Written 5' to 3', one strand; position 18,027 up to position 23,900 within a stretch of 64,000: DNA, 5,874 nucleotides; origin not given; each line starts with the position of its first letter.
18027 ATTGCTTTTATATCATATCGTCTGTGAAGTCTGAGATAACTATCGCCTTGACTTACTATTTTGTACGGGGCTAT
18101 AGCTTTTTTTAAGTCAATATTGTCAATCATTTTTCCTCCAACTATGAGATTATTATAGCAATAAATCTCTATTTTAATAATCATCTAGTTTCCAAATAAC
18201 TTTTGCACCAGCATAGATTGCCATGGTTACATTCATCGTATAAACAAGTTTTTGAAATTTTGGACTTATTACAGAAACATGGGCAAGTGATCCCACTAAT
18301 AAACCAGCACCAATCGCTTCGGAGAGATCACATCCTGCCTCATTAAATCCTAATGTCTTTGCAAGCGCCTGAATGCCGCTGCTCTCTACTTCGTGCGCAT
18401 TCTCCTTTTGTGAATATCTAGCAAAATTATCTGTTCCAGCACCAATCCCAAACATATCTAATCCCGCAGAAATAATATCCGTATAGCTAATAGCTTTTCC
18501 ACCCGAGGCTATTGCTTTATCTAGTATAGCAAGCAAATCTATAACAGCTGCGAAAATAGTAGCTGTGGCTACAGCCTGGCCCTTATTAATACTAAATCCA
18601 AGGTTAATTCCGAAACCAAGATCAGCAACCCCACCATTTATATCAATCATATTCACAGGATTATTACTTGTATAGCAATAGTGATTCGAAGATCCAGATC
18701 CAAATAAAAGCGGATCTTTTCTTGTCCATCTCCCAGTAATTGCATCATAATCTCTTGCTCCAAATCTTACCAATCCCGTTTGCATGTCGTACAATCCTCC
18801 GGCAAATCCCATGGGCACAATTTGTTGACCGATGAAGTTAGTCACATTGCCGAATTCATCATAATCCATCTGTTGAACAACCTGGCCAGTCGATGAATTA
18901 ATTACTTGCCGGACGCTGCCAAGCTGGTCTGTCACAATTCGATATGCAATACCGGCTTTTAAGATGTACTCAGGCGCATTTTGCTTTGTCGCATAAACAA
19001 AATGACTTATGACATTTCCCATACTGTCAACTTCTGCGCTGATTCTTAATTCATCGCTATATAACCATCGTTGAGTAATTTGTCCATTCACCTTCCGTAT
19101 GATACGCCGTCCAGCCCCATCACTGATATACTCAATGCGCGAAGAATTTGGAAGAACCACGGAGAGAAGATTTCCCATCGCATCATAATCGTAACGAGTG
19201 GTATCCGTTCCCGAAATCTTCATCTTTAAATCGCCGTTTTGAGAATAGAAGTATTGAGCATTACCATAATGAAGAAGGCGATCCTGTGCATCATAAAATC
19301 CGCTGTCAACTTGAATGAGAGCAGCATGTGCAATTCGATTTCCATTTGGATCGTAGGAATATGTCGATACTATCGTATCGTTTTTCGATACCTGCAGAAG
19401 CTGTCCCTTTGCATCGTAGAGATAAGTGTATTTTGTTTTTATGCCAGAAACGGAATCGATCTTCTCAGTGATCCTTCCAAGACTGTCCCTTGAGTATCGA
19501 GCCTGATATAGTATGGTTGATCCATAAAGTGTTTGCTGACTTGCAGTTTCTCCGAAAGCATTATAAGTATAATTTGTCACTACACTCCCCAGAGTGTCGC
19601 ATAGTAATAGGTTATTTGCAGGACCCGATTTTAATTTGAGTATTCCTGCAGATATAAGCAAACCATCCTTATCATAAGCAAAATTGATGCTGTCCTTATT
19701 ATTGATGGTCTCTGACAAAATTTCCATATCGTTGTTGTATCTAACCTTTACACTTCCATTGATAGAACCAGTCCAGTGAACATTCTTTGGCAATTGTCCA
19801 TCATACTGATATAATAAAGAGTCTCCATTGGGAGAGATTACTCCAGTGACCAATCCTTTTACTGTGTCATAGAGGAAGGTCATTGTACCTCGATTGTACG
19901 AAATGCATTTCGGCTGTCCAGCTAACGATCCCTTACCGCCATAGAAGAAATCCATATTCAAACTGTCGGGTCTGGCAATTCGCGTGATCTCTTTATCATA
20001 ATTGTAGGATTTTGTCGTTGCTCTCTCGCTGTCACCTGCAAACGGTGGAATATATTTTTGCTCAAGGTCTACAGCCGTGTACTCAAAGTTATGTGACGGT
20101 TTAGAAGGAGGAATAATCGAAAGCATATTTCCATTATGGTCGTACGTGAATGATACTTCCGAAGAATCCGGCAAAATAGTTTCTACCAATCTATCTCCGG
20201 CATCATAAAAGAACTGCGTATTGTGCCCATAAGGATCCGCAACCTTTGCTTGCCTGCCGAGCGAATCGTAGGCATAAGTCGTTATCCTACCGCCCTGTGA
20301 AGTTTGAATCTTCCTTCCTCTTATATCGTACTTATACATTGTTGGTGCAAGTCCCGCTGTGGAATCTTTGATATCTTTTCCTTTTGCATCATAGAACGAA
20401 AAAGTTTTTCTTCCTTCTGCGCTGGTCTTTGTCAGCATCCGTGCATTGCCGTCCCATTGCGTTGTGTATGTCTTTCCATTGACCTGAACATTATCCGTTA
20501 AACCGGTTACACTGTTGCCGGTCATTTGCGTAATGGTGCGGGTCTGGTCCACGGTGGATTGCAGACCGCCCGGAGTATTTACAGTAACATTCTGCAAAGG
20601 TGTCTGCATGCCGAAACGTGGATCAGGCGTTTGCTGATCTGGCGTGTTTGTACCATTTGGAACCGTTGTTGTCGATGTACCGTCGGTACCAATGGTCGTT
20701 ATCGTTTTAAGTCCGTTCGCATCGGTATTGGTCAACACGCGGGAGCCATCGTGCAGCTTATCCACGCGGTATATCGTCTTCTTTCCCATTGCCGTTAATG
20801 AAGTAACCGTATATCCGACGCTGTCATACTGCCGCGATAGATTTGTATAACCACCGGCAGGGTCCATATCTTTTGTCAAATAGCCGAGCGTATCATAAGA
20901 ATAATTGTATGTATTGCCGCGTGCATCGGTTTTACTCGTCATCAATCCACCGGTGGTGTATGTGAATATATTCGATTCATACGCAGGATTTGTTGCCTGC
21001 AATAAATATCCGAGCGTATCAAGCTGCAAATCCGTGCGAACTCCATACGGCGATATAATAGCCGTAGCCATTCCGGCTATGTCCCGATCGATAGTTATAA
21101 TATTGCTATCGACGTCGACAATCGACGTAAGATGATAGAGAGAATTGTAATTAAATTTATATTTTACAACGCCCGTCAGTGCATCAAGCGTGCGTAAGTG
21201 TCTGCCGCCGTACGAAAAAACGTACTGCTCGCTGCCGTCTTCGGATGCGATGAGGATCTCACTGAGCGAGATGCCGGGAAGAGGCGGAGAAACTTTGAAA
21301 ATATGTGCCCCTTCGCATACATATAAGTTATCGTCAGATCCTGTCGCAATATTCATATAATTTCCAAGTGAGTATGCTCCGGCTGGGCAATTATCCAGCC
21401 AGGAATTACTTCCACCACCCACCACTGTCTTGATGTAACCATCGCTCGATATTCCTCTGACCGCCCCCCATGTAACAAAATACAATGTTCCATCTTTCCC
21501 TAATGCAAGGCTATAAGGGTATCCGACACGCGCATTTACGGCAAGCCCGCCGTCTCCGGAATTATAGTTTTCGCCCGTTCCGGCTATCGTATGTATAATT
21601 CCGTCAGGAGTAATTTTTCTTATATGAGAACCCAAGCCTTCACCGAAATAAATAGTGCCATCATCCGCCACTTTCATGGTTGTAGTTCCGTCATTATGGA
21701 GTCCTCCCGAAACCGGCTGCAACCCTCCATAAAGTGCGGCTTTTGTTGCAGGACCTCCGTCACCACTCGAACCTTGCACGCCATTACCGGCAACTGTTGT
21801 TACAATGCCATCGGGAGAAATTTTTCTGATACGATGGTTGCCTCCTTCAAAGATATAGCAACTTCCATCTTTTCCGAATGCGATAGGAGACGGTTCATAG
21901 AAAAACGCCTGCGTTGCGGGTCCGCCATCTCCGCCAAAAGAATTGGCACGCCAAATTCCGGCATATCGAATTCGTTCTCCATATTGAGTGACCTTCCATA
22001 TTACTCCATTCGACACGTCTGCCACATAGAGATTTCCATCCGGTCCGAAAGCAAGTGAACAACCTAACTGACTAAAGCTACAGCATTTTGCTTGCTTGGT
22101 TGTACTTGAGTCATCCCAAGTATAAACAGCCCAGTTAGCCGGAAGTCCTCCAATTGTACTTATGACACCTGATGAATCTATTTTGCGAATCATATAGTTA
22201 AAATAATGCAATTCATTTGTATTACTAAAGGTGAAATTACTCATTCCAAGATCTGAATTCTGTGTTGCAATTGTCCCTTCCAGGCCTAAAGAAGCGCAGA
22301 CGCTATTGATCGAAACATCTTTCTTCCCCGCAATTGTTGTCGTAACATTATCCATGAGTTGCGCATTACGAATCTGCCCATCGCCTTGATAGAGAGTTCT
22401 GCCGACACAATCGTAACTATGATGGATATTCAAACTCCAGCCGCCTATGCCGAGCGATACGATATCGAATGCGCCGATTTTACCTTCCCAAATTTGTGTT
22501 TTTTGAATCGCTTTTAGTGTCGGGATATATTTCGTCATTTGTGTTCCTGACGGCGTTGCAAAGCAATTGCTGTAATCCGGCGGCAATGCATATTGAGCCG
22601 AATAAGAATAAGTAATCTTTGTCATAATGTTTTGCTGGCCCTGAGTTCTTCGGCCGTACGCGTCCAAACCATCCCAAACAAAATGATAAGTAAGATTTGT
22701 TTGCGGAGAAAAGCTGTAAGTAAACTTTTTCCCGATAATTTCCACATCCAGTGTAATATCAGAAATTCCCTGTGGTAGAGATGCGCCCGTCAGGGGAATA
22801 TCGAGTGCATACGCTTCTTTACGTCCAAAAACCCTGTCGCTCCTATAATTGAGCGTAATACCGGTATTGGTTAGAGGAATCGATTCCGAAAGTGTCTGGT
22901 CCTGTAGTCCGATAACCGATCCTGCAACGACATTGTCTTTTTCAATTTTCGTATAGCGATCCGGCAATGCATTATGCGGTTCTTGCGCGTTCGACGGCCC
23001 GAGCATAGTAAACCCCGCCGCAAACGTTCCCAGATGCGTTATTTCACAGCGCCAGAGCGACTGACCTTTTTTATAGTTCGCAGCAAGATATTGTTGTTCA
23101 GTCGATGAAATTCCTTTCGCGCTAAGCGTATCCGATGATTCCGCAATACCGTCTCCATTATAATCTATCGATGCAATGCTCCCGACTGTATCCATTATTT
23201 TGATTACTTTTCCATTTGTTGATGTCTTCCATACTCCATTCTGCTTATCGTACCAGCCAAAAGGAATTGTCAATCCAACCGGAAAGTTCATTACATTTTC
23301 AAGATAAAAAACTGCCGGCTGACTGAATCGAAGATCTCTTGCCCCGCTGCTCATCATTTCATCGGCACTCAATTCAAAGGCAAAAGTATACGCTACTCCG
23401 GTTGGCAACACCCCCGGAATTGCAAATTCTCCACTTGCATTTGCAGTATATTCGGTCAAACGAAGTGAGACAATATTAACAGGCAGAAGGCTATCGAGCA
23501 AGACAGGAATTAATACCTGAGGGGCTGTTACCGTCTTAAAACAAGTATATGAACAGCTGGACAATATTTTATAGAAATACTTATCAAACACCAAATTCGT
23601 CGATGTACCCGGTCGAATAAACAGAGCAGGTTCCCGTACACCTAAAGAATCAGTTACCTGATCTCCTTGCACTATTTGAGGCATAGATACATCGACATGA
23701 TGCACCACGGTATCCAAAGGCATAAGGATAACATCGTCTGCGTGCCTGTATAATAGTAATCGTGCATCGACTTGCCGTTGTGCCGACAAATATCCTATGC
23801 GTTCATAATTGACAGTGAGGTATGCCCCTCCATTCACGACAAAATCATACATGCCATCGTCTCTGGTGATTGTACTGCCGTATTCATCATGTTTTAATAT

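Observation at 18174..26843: Giant secreted teneurin-like RHS polymorphic toxin with an unusually complete 'eukaryote-like' domain train (Ig x9, TTR-like, NHL propeller, YD shell, Rhs core, toxin)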

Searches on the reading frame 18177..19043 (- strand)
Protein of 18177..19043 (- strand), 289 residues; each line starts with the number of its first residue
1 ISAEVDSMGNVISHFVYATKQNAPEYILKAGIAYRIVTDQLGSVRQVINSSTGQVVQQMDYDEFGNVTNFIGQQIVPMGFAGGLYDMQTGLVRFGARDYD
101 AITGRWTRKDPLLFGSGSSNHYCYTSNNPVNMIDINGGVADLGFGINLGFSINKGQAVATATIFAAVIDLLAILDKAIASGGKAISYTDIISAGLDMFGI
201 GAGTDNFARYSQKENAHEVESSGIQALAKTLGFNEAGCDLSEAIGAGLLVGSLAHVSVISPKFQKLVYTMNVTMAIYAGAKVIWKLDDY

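Call 29: search_solved_structures(query=window:18177-19043:-, max_evalue=0.01, show_alignments=3)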
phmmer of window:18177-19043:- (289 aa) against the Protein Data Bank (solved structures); distinct sequences matched with E-value up to 0.01: 29.
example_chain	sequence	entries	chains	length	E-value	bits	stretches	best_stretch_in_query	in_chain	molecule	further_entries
9pt5_A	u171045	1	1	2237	6e-25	91.9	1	31-139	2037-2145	Teneurin-like protein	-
9ifo_A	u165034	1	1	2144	8.2e-25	91.4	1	31-137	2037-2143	Teneurin-Like Protein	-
6fay_A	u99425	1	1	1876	1.7e-12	51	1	28-152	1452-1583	Odz3 protein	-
8r54_A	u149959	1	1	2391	2.5e-12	50.5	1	28-152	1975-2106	Teneurin-3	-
8r50_B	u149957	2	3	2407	2.5e-12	50.5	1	28-152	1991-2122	Teneurin-3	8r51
9igs_A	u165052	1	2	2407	2.5e-12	50.5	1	28-152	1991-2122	Isoform A1B1 of Teneurin-3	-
6ske_A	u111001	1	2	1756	4e-12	49.8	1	30-152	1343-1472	Teneurin-2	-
6ska_A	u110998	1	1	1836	4.4e-12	49.7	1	30-152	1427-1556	Teneurin-2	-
6fb3_A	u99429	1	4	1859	4.5e-12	49.7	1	30-152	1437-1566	Teneurin-2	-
7bam_A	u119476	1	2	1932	9.5e-12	48.6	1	28-151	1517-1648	Teneurin-4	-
7ban_A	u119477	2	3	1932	9.5e-12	48.6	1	28-151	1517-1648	Teneurin-4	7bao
9g42_A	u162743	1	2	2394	1.3e-11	48.1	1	30-152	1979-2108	Teneurin transmembrane protein 2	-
9g41_A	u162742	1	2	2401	1.3e-11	48.1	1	30-152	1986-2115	Teneurin transmembrane protein 2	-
9g2h_A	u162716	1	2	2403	1.3e-11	48.1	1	30-152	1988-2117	Teneurin transmembrane protein 2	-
9g2f_A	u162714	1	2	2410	1.3e-11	48.1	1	30-152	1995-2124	Teneurin transmembrane protein 2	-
8h8a_A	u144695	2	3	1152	1.7e-09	41.2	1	15-137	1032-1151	Putative Rhs-family protein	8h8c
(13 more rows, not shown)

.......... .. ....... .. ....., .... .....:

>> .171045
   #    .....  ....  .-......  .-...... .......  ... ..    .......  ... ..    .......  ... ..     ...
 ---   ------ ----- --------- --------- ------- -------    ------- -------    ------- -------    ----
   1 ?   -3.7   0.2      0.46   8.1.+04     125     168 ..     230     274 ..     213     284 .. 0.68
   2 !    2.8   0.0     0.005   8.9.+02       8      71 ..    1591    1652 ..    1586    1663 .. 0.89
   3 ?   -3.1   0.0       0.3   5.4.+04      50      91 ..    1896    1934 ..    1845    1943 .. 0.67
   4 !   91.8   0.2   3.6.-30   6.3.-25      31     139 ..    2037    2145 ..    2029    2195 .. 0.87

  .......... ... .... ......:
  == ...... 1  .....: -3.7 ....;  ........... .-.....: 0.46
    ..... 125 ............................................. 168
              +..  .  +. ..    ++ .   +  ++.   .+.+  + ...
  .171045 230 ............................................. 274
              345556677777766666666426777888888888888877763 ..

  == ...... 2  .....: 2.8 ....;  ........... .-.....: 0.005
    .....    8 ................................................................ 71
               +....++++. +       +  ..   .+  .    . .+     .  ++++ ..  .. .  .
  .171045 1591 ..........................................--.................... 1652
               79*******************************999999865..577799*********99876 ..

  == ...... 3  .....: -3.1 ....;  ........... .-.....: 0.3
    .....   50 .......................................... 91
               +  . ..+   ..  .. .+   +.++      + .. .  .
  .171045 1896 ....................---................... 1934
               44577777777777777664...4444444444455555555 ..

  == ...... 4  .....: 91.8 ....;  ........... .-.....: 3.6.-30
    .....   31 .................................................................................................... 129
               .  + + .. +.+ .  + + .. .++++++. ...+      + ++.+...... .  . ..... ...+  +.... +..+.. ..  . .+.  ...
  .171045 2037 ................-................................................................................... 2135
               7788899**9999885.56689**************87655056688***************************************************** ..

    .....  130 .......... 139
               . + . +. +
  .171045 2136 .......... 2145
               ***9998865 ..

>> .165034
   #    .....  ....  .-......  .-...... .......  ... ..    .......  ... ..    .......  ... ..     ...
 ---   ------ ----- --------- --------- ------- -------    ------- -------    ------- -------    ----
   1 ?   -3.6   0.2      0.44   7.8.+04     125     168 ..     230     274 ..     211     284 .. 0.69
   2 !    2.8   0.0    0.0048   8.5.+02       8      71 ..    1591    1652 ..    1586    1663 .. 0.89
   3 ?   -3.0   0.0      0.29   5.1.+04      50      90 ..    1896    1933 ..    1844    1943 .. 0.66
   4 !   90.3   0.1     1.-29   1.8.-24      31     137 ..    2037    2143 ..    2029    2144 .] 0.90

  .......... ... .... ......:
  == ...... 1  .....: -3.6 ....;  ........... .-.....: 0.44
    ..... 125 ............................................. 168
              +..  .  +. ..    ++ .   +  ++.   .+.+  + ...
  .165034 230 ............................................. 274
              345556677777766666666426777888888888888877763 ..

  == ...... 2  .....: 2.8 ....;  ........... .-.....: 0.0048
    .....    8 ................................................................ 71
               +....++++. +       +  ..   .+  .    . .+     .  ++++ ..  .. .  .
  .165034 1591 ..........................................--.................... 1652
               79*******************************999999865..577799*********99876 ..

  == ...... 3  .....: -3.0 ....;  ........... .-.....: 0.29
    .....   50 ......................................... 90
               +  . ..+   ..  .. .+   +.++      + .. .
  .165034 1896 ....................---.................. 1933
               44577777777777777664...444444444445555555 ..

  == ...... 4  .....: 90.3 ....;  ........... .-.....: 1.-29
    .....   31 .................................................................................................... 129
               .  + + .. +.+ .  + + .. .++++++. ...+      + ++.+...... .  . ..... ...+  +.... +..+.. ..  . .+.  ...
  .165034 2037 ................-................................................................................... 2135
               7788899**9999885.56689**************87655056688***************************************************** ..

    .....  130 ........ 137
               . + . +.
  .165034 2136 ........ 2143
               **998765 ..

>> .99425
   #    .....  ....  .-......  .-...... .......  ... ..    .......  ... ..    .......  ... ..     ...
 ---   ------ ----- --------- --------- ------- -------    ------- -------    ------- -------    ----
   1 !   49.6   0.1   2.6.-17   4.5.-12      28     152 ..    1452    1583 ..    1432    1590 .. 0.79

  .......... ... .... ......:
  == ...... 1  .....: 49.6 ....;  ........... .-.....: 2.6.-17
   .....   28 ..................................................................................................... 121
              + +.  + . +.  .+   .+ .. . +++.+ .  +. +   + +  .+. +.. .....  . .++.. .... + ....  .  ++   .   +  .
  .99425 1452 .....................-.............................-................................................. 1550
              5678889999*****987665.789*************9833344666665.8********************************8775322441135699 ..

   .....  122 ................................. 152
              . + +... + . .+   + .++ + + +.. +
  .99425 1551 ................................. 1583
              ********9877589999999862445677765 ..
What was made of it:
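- On Bacterial teneurin-like proteins (TLP): R2697, D2710 and D2734 align to R2103, D2116 and D2140 (call 29).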

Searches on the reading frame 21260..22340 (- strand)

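Call 20: search_protein_families(library=pfam, proteins=[window:21260-22340:-], max_evalue=1)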
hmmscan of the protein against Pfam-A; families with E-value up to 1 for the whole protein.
window:21260-22340:- (360 aa): 7 families
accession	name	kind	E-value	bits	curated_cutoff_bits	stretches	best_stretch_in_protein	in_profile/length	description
PF25021.1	TEN_NHL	-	1.3e-21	77.4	27.1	4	258-310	127-179/357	Teneurin NHL domain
PF01436.27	NHL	-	9.8e-07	29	20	1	96-115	7-26/28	NHL repeat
PF24684.1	Vgb_lyase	-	2.7e-06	26.9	50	1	95-182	17-89/290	Virginiamycin B lyase family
PF07494.17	Reg_prop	-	0.011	16.3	20.4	0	275-292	7-24/24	Two component regulator propeller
PF20067.5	SSL_N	-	0.022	15.1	18.9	0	96-116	26-45/46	Strictosidine synthase-like, N-terminal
PF23500.1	DUF7133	-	0.061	13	27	1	96-115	334-353/385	Domain of unknown function (DUF7133)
PF00930.27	DPPIV_N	-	0.068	12.3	22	1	77-129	41-90/354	Dipeptidyl peptidase IV (DPP IV) N-terminal region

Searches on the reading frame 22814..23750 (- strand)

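Call 20: search_protein_families(library=pfam, proteins=[window:22814-23750:-], max_evalue=1)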
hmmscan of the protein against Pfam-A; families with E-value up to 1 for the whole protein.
window:22814-23750:- (312 aa): 2 families
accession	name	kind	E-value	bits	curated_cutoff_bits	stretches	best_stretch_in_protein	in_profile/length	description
PF06415.18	iPGM_N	-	0.042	13.8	27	1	253-307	131-184/217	BPG-independent PGAM N-terminus (iPGM_N)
PF13517.12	FG-GAP_3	-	0.09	13.8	26.9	1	167-204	21-58/61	FG-GAP-like repeat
